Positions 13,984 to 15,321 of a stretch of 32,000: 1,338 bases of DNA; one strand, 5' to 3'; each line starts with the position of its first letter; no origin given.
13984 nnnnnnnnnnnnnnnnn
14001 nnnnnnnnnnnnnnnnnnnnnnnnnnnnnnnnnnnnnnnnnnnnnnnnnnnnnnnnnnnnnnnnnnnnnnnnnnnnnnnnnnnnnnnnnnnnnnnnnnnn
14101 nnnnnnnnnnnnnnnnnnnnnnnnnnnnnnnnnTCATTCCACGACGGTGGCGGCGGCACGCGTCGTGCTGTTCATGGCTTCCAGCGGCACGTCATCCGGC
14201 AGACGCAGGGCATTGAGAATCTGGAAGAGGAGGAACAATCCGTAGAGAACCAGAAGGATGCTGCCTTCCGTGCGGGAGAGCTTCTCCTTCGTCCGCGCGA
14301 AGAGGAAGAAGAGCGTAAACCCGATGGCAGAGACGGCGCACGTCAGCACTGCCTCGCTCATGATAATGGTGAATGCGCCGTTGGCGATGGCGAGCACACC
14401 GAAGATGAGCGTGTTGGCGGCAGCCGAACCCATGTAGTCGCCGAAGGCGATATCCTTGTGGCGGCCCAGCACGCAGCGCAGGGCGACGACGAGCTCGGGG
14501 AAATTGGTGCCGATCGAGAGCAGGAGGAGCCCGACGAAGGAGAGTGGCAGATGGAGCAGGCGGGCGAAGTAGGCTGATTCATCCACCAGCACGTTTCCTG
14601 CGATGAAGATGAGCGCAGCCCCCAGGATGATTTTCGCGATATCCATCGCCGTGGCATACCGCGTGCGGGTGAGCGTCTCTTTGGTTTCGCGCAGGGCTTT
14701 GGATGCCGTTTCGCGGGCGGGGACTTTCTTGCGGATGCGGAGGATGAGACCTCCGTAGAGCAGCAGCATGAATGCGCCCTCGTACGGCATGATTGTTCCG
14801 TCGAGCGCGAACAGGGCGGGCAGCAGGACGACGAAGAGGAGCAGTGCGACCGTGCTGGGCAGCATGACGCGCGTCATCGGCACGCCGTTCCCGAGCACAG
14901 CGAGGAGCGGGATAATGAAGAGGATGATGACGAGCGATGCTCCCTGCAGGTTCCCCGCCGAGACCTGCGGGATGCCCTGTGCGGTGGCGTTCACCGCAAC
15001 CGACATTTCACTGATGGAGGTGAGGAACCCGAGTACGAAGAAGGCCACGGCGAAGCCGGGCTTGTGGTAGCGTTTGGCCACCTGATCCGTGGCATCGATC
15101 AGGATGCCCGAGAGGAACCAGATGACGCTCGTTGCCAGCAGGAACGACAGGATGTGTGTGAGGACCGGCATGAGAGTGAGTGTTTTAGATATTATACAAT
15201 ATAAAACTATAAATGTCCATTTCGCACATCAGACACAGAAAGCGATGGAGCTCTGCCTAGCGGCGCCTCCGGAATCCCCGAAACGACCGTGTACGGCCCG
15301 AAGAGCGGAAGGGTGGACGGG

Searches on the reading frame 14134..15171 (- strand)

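Call 70: search_protein_families(library=pfam, proteins=[window:14134-15171:-], max_evalue=0.001)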
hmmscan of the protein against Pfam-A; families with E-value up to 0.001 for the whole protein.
window:14134-15171:- (345 aa): 1 family
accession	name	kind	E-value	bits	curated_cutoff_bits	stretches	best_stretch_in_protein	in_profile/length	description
PF01699.29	Na_Ca_ex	-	5.4e-36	124.3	24.9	2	181-318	6-150/151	Sodium/calcium exchanger protein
